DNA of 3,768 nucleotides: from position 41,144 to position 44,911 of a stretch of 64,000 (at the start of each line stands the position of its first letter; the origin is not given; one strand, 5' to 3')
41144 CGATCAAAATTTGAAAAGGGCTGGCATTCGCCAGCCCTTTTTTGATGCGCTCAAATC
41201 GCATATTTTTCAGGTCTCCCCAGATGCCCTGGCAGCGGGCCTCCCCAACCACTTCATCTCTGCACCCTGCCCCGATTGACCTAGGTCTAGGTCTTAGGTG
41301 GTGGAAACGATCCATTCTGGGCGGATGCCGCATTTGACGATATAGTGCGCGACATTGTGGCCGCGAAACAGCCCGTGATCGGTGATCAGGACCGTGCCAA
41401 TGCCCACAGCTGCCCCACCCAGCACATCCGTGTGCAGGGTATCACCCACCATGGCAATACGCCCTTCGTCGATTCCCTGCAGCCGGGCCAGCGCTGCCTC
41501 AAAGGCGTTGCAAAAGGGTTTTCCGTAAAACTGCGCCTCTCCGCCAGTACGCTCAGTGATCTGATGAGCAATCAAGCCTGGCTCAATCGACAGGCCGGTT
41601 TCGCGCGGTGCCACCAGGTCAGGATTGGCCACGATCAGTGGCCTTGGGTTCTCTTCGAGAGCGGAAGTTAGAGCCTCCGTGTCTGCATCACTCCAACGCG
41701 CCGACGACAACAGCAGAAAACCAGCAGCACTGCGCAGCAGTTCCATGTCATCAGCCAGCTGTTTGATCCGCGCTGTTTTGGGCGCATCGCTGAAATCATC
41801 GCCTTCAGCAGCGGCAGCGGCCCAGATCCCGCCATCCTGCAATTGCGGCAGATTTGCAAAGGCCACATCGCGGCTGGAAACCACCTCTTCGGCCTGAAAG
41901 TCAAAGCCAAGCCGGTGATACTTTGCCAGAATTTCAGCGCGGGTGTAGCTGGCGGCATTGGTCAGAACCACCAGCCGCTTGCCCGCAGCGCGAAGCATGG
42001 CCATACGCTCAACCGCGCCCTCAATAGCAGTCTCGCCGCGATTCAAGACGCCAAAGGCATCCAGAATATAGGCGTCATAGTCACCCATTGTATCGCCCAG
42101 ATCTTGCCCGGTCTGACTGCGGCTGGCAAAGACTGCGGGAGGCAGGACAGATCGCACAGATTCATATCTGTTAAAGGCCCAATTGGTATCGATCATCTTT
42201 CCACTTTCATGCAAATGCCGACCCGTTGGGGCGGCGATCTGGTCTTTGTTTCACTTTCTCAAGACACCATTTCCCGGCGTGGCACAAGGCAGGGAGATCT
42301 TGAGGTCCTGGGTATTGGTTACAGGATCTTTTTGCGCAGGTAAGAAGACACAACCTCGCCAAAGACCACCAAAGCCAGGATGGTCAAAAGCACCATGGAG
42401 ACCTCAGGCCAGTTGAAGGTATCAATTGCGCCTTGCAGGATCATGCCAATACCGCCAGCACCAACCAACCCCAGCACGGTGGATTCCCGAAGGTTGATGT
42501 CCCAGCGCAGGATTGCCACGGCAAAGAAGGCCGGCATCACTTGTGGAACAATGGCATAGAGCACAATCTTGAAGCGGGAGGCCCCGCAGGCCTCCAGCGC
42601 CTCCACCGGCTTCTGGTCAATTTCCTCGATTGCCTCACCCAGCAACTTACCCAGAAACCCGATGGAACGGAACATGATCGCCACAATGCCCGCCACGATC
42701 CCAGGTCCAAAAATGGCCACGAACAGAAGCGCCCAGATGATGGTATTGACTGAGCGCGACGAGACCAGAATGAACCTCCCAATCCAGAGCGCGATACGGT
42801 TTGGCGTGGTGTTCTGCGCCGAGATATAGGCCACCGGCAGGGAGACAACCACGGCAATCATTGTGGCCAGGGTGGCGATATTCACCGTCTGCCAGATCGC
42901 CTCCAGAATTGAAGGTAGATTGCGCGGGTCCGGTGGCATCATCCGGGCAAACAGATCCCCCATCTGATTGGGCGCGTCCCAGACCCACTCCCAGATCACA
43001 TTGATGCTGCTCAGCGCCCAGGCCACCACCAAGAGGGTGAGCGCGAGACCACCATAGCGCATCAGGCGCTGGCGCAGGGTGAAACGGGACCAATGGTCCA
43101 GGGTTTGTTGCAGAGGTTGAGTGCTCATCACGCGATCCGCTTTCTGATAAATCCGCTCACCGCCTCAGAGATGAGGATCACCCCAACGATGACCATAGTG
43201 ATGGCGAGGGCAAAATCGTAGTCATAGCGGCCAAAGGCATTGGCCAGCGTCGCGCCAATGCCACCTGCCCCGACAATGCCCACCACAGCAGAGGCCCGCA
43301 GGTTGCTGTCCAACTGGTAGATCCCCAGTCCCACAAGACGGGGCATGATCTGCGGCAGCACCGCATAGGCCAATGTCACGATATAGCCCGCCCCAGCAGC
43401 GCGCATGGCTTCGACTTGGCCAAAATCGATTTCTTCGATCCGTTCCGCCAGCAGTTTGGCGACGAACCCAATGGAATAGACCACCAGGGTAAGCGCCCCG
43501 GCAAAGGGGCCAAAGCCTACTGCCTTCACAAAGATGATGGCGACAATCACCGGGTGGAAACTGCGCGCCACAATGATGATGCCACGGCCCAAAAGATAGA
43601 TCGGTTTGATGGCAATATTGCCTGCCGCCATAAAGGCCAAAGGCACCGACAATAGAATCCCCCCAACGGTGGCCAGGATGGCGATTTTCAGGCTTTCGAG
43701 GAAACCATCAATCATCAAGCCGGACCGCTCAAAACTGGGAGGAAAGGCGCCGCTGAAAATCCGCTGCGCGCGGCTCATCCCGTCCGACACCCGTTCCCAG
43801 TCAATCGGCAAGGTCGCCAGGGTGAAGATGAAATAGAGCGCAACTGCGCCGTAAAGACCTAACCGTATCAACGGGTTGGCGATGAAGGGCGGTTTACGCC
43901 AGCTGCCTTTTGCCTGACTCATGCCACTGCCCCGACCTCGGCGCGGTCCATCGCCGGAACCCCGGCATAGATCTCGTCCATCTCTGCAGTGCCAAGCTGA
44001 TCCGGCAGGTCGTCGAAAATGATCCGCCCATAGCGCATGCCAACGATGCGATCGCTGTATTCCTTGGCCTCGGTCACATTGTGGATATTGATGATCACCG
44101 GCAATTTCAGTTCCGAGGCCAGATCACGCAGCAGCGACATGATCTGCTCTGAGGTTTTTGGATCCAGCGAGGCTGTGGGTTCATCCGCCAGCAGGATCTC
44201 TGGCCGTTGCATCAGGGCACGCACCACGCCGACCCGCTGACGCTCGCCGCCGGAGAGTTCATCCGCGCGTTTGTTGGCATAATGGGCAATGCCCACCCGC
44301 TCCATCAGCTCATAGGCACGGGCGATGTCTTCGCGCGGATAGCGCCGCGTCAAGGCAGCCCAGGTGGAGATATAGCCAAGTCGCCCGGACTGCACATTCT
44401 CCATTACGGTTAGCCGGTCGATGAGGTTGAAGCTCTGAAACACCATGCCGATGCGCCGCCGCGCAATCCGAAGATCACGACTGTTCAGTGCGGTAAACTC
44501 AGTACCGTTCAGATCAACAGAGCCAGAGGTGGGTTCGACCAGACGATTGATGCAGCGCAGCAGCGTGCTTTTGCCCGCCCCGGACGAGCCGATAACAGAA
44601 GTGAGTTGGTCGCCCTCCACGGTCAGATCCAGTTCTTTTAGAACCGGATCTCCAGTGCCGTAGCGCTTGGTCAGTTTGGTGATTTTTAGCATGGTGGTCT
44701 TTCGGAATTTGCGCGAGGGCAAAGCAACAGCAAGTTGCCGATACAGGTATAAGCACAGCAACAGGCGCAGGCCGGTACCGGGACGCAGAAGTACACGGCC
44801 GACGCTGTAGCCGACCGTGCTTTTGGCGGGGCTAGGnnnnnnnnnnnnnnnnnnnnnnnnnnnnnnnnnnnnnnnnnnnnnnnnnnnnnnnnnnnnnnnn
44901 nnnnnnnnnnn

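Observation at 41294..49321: Phn-like importer plus HAD hydrolase plus dedicated two-component system, with no C-P lyase: undescribed organophosphorus utilisation module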

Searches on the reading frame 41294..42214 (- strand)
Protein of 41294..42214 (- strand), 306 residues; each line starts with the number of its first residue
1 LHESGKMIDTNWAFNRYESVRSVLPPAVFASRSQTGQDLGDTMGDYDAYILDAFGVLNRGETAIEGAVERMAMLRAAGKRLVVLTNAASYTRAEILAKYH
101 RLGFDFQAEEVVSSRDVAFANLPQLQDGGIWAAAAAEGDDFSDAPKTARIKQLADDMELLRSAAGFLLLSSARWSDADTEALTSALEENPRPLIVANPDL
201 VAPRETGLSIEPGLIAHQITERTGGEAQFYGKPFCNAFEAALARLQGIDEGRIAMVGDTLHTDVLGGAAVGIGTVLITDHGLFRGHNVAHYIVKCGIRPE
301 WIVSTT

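Call 3: search_protein_families(library=pfam, proteins=[window:41294-42214:-])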
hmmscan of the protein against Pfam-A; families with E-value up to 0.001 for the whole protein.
window:41294-42214:- (306 aa): 3 families
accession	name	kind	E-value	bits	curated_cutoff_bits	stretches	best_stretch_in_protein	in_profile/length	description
PF13344.12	Hydrolase_6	-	1.8e-18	66.9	27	1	50-125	2-77/101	Haloacid dehalogenase-like hydrolase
PF13242.12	Hydrolase_like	-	5.7e-12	45.8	22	1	230-290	2-60/75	HAD-hyrolase-like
PF00702.32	Hydrolase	-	3.9e-10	40.9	26.4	1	163-271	87-191/191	haloacid dehalogenase-like hydrolase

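Call 4: search_protein_families(library=ncbifam, proteins=[window:41294-42214:-])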
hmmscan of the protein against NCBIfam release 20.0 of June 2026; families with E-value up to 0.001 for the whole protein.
window:41294-42214:- (306 aa): 15 families
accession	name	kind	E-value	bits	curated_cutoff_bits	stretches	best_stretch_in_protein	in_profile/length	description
TIGR01459.1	HAD-SF-IIA-hyp4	hypoth_equivalog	1.7e-31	109.5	103.75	1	40-277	2-240/242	TIGR01459 family HAD-type hydrolase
TIGR01460.1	HAD-SF-IIA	subfamily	9.9e-31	107.4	100.15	1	50-277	2-243/246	HAD-IIA family hydrolase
TIGR01452.1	PGP_euk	subfamily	4.6e-24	85.3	201.95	2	47-124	3-80/279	phosphoglycolate/pyridoxal phosphate family phosphatase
TIGR01458.1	HAD-SF-IIA-hyp3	hypoth_equivalog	1.5e-15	57.3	175.95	2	203-293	150-238/257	TIGR01458 family HAD-type hydrolase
NF053752.1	TK1734_fam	exception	7.5e-15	54.9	475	2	193-303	147-249/260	2-phosphoglycolate phosphatase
NF007762.0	PRK10444.1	equivalog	5.9e-14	52.2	368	1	49-303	6-241/250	HAD-IIA family hydrolase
TIGR01457.1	HAD-SF-IIA-hyp2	hypoth_equivalog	1.2e-12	47.9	247.65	1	193-279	139-224/249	TIGR01457 family HAD-type hydrolase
TIGR01668.1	YqeG_hyp_ppase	hypoth_equivalog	1.3e-11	44.3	89.1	1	232-279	91-137/170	YqeG family HAD IIIA-type phosphatase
TIGR02253.1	CTE7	subfamily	1.8e-09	37.7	169.75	1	230-280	148-197/221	TIGR02253 family HAD-type hydrolase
TIGR02254.1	YjjG_YfnB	equivalog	1.3e-08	34.6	159.9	1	231-283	151-202/223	YjjG family noncanonical pyrimidine nucleotidase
NF053830.1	RUBPPhHalo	equivalog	1.6e-08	34.5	330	1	231-279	158-205/234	ribulose-1,5-bisphosphate 5-phosphatase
TIGR01662.1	HAD-SF-IIIA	subfamily_domain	3.4e-08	33.7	44.6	1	227-279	88-140/141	HAD-IIIA family hydrolase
NF006976.0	PRK09449.1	equivalog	1.8e-07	30.9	183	1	231-285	149-203/225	pyrimidine 5'-nucleotidase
NF052576.1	PymNtasePynAStpc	equivalog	0.00047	19.8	350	0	231-278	154-201/229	pyrimidine 5'-nucleotidase PynA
TIGR01549.1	HAD-SF-IA-v1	subfamily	0.00056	20.3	23.3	0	218-271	99-149/149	HAD-IA family hydrolase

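Call 52: find_homologous_proteins(query=window:41294-42196:-)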
Query window:41294-42196:- (300 aa): 3161 proteins with E <= 0.001 among 7609 candidates; the best 120 are listed.
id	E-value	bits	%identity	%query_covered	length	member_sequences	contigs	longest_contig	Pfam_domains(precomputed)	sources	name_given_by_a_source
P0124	3.8e-195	665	100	100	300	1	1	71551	PF13344.13,PF00702.33,PF13242.13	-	-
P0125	1.5e-146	505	78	100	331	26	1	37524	PF13344.13,PF00702.33,PF13242.13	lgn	-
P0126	4.2e-144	497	75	100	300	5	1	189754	PF13344.13,PF00702.33,PF13242.13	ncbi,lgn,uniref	ncbi:HAD-IIA family hydrolase [Pseudophaeobacter sp.]|uniref:HAD-IIA family hydrolase n=1 Tax=Pseudo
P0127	8.3e-143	493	75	100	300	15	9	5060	PF13344.13,PF00702.33,PF13242.13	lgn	-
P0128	2.5e-142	491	75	100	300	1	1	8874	PF13344.13,PF00702.33,PF13242.13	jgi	-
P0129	2.6e-142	491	77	100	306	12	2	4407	PF13344.13,PF00702.33,PF13242.13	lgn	-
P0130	5.4e-141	487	74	100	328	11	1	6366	PF13344.13,PF00702.33,PF13242.13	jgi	jgi:glycerol 3-phosphatase-2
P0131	2.4e-140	485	75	100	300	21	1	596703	PF13344.13,PF00702.33,PF13242.13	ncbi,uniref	ncbi:TIGR01459 family HAD-type hydrolase [Celeribacter sp.]|uniref:TIGR01459 family HAD-type hydrola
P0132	4.5e-140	484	75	100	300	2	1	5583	PF13344.13,PF00702.33,PF13242.13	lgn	-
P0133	5.0e-140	484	74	100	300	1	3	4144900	PF13344.13,PF00702.33,PF13242.13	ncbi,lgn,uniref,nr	ncbi:HAD-IIA family hydrolase [Leisingera methylohalidivorans]|uniref:HAD family hydrolase n=1 Tax=L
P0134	1.3e-139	483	74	100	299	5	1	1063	PF13344.13,PF00702.33,PF13242.13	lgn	-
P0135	1.9e-139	482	73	100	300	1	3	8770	PF13344.13,PF00702.33,PF13242.13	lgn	-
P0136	2.3e-139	482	73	100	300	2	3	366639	PF13344.13,PF00702.33,PF13242.13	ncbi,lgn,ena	-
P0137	2.9e-139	481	74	100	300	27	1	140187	PF13344.13,PF00702.33,PF13242.13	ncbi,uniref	ncbi:HAD family hydrolase [Pseudophaeobacter arcticus]|uniref:HAD family hydrolase n=1 Tax=Pseudopha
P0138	2.3e-138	478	72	100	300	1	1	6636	PF13344.13,PF00702.33,PF13242.13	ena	-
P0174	7.8e-124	431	69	100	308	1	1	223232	PF13344.13,PF00702.33,PF13242.13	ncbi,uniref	ncbi:HAD-IIA family hydrolase [Cribrihabitans neustonicus]|uniref:HAD-IIA family hydrolase n=1 Tax=C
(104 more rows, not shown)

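Call 54: find_encoding_contigs(protein=P0174, flank=8000, max_places=2)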
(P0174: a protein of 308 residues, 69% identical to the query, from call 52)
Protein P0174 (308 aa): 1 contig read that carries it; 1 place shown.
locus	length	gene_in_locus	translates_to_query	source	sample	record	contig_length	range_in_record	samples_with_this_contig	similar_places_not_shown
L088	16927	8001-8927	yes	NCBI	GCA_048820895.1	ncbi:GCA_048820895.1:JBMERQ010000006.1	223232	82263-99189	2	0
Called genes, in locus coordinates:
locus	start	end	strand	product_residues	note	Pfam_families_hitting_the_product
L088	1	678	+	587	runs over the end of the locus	PF00672:HAMP, PF00015:MCPsignal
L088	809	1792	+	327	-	PF12838:Fer4_7, PF13484:Fer4_16 (faint)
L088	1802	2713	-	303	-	PF00126:HTH_1, PF03466:LysR_substrate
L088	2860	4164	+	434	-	PF01547:SBP_bac_1, PF13416:SBP_bac_8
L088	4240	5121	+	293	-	PF00528:BPD_transp_1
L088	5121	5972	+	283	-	PF00528:BPD_transp_1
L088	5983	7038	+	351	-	PF00005:ABC_tran, PF13304:AAA_21 (faint), PF17912:OB_MalK, PF08402:TOBE_2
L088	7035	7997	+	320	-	PF03009:GDPD, PF13653:GDPD_2 (weak)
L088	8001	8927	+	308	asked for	PF13344:Hydrolase_6, PF00702:Hydrolase (weak), PF13242:Hydrolase_like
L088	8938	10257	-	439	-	PF05977:MFS_3, PF07690:MFS_1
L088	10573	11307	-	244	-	PF02463:SMC_N (weak), PF00005:ABC_tran, PF13304:AAA_21 (faint)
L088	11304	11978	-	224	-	PF00528:BPD_transp_1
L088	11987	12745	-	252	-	PF00497:SBP_bac_3, PF10613:Lig_chan-Glu_bd (weak)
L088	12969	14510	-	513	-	PF01558:POR, PF20169:DUF6537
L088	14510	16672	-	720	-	PF02775:TPP_enzyme_C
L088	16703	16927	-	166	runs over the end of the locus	PF12802:MarR_2, PF01047:MarR, PF13463:HTH_27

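Call 59: search_solved_structures(query=L088:2860-4164:+, max_evalue=1e-20)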
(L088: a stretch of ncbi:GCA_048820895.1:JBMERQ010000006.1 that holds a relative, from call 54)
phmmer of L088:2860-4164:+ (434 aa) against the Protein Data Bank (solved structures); distinct sequences matched with E-value up to 1e-20: 13.
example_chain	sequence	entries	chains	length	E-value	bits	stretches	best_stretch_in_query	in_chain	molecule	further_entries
9lff_A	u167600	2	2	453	3.1e-245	817.2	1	7-434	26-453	SN-glycerol-3-phophate ABC transporter, periplasmic SN-glycerol-3-phosphate-binding protei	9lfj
4aq4_A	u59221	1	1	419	1.7e-138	465.6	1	25-434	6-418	SN-GLYCEROL-3-PHOSPHATE-BINDING PERIPLASMIC PROTEIN UGPB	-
6x84_A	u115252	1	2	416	8.2e-135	453.4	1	25-434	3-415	sn-glycerol-3-phosphate-binding periplasmic protein UgpB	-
7c16_A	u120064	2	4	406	1.9e-22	83.2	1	21-376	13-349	Sugar ABC transporter, periplasmic sugar-binding protein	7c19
7c0t_A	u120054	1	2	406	1.9e-22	83.2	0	21-176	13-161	Sugar ABC transporter, periplasmic sugar-binding protein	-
7c0y_A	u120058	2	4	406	2e-22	83.2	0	21-176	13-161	Sugar ABC transporter, periplasmic sugar-binding protein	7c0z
7c14_A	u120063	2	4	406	2.6e-22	82.8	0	21-176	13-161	Sugar ABC transporter, periplasmic sugar-binding protein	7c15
7c0v_A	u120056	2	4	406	4.7e-22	81.9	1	21-376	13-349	Sugar ABC transporter, periplasmic sugar-binding protein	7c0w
7c0f_A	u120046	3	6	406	4.9e-22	81.9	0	21-176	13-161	Sugar ABC transporter, periplasmic sugar-binding protein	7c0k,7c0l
7c0x_A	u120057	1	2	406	4.9e-22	81.9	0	21-176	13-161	Sugar ABC transporter, periplasmic sugar-binding protein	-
7c0u_A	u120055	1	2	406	1.3e-21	80.5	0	21-176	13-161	Sugar ABC transporter, periplasmic sugar-binding protein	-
7c0o_A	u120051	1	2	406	1.7e-21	80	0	21-176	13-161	Sugar ABC transporter, periplasmic sugar-binding protein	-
7c0r_A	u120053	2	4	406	6.5e-21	78.2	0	21-176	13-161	Sugar ABC transporter, periplasmic sugar-binding protein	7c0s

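Call 109: search_protein_families(library=pfam, proteins=[L088:7035-7997:+], max_evalue=0.01)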
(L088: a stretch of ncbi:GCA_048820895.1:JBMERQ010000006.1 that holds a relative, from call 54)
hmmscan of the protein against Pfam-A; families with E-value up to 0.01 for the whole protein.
L088:7035-7997:+ (320 aa): 2 families
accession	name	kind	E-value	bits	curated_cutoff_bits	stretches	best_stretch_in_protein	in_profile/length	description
PF03009.23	GDPD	-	3.9e-34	119.3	23.6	1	22-296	1-243/244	Glycerophosphoryl diester phosphodiesterase family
PF13653.12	GDPD_2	-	1.4e-05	25.9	27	1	267-295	1-29/30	Glycerophosphoryl diester phosphodiesterase family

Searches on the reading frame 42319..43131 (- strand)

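Call 3: search_protein_families(library=pfam, proteins=[window:42319-43131:-])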
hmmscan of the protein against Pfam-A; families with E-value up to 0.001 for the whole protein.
window:42319-43131:- (270 aa): 1 family
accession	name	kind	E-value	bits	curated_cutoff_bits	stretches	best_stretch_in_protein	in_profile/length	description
PF00528.27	BPD_transp_1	-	3.5e-18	66.4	26.4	1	98-261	2-171/184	Binding-protein-dependent transport system inner membrane component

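Call 4: search_protein_families(library=ncbifam, proteins=[window:42319-43131:-])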
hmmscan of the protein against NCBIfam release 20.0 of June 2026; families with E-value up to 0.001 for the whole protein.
window:42319-43131:- (270 aa): 14 families
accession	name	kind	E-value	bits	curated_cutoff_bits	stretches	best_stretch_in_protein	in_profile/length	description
TIGR01097.1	PhnE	equivalog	3.1e-90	302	216.7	1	20-269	2-251/252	phosphonate ABC transporter, permease protein PhnE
NF008049.0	PRK10782.1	subfamily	1e-07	31.9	212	1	75-258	9-203/217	methionine ABC transporter permease MetI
TIGR03416.1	ABC_choXWV_perm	equivalog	1.9e-06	27.6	363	1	78-241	87-246/267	choline ABC transporter permease subunit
NF045474.1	Opp2C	equivalog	7.5e-06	25.7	300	1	75-212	35-170/236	nickel transporter permease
NF007047.0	PRK09500.1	equivalog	1.4e-05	24.8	326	1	74-224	55-207/257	spermidine/putrescine ABC transporter permease PotC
NF008208.0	PRK10971.1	equivalog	2.8e-05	23.7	415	1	149-218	144-213/277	sulfate/thiosulfate ABC transporter permease CysT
NF007044.0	PRK09497.1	equivalog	3.7e-05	23.3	348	0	149-214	154-219/285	spermidine/putrescine ABC transporter permease PotB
NF011624.0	PRK15050.1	equivalog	9.7e-05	21.6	247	1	167-254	183-274/297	2-aminoethylphosphonate ABC transporter permease subunit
NF040839.1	tungstate_WtpB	equivalog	0.00022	21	340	0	74-216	41-196/251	tungstate ABC transporter permease WtpB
TIGR02139.1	permease_CysT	equivalog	0.00023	20.8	246.1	1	149-208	136-195/265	sulfate ABC transporter permease subunit CysT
NF008160.0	PRK10913.1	equivalog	0.00023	20.7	483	1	127-227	143-244/300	dipeptide ABC transporter permease DppC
TIGR02138.1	phosphate_pstC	equivalog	0.00025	20.2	196.45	0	42-114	39-100/296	phosphate ABC transporter permease subunit PstC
TIGR01581.1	Mo_ABC_porter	hypoth_equivalog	0.00096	18.7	210.3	0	146-212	104-170/225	ABC transporter permease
NF007545.0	PRK10160.1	equivalog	0.00099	18.6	342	0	15-258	16-255/275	taurine ABC transporter permease TauC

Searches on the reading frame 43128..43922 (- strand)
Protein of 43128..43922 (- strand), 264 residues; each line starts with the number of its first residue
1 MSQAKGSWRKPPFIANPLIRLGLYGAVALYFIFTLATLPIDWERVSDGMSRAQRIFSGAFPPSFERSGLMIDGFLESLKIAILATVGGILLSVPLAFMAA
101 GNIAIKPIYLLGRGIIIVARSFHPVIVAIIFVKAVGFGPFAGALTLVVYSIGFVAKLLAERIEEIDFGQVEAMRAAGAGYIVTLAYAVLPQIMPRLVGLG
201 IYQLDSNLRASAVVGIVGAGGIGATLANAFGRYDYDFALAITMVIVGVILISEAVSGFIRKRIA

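Call 3: search_protein_families(library=pfam, proteins=[window:43128-43922:-])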
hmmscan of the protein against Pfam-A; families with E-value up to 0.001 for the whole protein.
window:43128-43922:- (264 aa): 1 family
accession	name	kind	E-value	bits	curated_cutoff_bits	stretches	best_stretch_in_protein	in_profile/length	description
PF00528.27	BPD_transp_1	-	2.7e-17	63.6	26.4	1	93-263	2-182/184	Binding-protein-dependent transport system inner membrane component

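Call 4: search_protein_families(library=ncbifam, proteins=[window:43128-43922:-])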
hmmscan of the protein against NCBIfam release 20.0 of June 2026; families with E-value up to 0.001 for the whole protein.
window:43128-43922:- (264 aa): 3 families
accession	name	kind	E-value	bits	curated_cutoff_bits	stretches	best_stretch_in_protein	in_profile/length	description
TIGR01097.1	PhnE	equivalog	7.4e-78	261.5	216.7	1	21-263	8-251/252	phosphonate ABC transporter, permease protein PhnE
NF008049.0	PRK10782.1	subfamily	1.5e-07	31.4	212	1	69-251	8-200/217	methionine ABC transporter permease MetI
TIGR03416.1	ABC_choXWV_perm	equivalog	0.00012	21.6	363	1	74-250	88-261/267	choline ABC transporter permease subunit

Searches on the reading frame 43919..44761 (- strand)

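Call 3: search_protein_families(library=pfam, proteins=[window:43919-44761:-])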
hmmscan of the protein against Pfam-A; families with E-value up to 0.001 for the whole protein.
window:43919-44761:- (280 aa): 5 families
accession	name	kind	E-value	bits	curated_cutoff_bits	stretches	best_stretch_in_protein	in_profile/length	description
PF00005.33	ABC_tran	-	4.4e-37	128.2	25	1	41-197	1-137/137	ABC transporter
PF13304.12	AAA_21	-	3e-07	31.3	27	0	53-75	1-23/304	AAA domain, putative AbiEii toxin, Type IV TA system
PF13555.12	AAA_29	-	0.00014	22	27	1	48-85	21-55/61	P-loop containing region of AAA domain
PF01935.23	DUF87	-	0.00031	21.3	23.2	1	55-235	27-210/220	Helicase HerA, central domain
PF13191.12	AAA_16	-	0.0006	20.8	32.6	0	49-85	21-63/167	AAA ATPase domain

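Call 4: search_protein_families(library=ncbifam, proteins=[window:43919-44761:-])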
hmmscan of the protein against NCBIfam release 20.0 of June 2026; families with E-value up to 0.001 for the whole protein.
window:43919-44761:- (280 aa): 190 families (the best 25 are shown)
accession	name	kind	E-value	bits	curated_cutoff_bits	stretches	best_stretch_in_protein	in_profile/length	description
TIGR02315.1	ABC_phnC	equivalog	6.4e-94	313.9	266.1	1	24-265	1-242/243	phosphonate ABC transporter ATP-binding protein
NF007438.0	PRK09984.1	equivalog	7.7e-54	182.6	365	1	23-271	3-255/262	phosphonate ABC transporter ATP-binding protein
TIGR02673.1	FtsE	equivalog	6.9e-51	172.9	264.85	1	24-245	1-213/214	cell division ATP-binding protein FtsE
TIGR02211.1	LolD_lipo_ex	equivalog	5.1e-48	163.5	307.75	1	24-247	1-219/221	lipoprotein-releasing ABC transporter ATP-binding protein LolD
TIGR01186.1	proV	subfamily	6.4e-48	163.7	326.6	1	41-256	9-217/363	betaine/proline/choline family ABC transporter ATP-binding protein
NF007027.0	PRK09493.1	equivalog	4.7e-47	160.4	379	1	24-256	1-223/240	glutamine ABC transporter ATP-binding protein GlnQ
TIGR03608.1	L_ocin_972_ABC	subfamily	4e-46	157.1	254.85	1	28-240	2-204/206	putative bacteriocin export ABC transporter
TIGR00968.1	3a0106s01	subfamily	1.1e-45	156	342.75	1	26-256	2-218/237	sulfate ABC transporter ATP-binding protein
TIGR02982.1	heterocyst_DevA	subfamily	1.1e-45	155.9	295.8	1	25-247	2-219/220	ABC exporter ATP-binding subunit, DevA family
TIGR02314.1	ABC_MetN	equivalog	1.2e-45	156.1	499.7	1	24-250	1-222/343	methionine ABC transporter ATP-binding protein MetN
TIGR02142.1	modC_ABC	equivalog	1.9e-45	155.6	285.05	1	39-250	12-213/353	molybdenum ABC transporter ATP-binding protein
TIGR03873.1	F420-0_ABC_ATP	hypoth_equivalog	1.6e-44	152.1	372.4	1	25-265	2-234/256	putative F420-0 ABC transporter ATP-binding protein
NF008428.0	PRK11264.1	equivalog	5.2e-44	150.3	406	1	23-248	2-223/250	L-cystine ABC transporter ATP-binding protein TcyN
NF008338.0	PRK11124.1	equivalog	4e-43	147.7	369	1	25-248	3-220/242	arginine ABC transporter ATP-binding protein ArtP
NF010068.0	PRK13548.1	equivalog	6.2e-43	146.8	261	1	22-265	3-240/261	heme ABC transporter ATP-binding protein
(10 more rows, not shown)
